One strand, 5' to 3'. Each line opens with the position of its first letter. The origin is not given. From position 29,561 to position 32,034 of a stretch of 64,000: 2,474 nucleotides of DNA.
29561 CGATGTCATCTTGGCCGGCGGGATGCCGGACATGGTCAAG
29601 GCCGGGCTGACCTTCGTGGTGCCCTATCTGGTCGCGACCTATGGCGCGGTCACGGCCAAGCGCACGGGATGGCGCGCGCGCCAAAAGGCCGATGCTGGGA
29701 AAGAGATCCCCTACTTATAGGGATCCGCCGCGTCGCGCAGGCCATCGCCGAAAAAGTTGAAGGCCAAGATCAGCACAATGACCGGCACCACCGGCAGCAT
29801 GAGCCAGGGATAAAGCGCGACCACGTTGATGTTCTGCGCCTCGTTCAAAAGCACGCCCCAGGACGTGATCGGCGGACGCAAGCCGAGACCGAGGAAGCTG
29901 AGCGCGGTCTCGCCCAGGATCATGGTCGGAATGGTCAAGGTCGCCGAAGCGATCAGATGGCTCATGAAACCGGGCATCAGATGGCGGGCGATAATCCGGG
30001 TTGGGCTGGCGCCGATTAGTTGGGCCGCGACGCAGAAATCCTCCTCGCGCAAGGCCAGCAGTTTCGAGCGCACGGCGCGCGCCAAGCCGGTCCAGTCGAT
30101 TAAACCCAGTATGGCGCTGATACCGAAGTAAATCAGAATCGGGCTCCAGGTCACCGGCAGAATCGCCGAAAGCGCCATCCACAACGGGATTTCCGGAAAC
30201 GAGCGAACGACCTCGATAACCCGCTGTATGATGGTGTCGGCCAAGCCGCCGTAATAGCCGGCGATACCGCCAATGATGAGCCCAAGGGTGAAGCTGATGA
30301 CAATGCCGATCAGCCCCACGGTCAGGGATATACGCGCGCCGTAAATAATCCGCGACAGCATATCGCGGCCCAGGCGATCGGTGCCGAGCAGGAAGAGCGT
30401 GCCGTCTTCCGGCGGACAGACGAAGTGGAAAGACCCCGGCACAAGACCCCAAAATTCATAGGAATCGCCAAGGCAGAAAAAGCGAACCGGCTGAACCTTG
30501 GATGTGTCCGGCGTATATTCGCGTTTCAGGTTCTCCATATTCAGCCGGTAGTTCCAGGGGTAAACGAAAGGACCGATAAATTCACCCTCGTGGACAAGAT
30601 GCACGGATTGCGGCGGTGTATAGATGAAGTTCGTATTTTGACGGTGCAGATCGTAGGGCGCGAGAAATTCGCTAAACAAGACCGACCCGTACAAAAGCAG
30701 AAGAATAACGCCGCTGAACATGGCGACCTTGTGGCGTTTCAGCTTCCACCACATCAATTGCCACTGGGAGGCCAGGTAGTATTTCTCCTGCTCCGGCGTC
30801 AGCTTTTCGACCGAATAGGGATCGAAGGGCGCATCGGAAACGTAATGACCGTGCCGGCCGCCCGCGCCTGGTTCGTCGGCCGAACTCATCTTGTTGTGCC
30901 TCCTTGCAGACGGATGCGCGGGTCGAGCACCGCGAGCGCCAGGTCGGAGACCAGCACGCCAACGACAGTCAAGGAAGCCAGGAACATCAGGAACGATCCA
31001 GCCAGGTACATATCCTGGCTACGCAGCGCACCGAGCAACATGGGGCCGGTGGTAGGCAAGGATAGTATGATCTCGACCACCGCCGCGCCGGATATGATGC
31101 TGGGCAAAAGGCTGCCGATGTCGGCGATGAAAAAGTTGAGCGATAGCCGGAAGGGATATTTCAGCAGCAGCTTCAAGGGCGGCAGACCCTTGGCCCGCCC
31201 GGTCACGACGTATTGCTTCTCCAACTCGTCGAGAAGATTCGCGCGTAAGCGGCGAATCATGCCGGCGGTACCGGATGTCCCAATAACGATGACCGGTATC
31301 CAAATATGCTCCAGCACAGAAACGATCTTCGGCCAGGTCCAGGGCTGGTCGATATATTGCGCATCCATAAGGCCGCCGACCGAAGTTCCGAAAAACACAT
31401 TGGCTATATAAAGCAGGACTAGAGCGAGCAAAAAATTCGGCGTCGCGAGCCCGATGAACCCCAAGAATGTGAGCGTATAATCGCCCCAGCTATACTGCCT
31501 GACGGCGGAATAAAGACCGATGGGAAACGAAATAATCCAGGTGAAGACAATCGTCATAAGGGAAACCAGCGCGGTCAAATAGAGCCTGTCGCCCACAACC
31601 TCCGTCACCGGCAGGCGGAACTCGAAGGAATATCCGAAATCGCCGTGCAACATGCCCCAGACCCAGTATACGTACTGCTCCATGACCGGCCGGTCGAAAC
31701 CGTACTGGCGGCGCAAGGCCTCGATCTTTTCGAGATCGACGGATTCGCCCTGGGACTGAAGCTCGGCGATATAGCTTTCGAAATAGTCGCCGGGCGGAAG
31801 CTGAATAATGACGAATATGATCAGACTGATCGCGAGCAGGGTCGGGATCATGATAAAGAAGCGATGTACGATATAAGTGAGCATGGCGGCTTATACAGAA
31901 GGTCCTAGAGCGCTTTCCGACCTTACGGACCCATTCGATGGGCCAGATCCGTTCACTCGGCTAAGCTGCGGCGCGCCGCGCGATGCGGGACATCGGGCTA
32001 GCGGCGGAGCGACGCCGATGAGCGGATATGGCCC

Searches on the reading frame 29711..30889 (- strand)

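Call 62: search_protein_families(library=pfam, proteins=[window:29711-30889:-], max_evalue=0.0001)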
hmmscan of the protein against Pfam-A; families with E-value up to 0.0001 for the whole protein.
window:29711-30889:- (392 aa): 2 families
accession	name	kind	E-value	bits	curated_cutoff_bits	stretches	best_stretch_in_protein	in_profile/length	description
PF00528.27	BPD_transp_1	-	2.1e-24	86.7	26.4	1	203-390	1-180/184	Binding-protein-dependent transport system inner membrane component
PF12911.12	OppC_N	-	6.3e-16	58.4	23.9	1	41-93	1-53/53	N-terminal TM domain of oligopeptide transport permease C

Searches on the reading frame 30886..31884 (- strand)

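Call 62: search_protein_families(library=pfam, proteins=[window:30886-31884:-], max_evalue=0.0001)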
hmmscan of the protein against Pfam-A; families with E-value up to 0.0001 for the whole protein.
window:30886-31884:- (332 aa): 2 families
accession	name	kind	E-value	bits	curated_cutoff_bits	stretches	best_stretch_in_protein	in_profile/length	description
PF00528.27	BPD_transp_1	-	3.8e-27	95.6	26.4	1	120-325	2-183/184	Binding-protein-dependent transport system inner membrane component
PF19300.4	BPD_transp_1_N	-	4.5e-09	36.9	23.8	1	1-104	1-110/114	Binding-prot-dependent transport system membrane comp, N-term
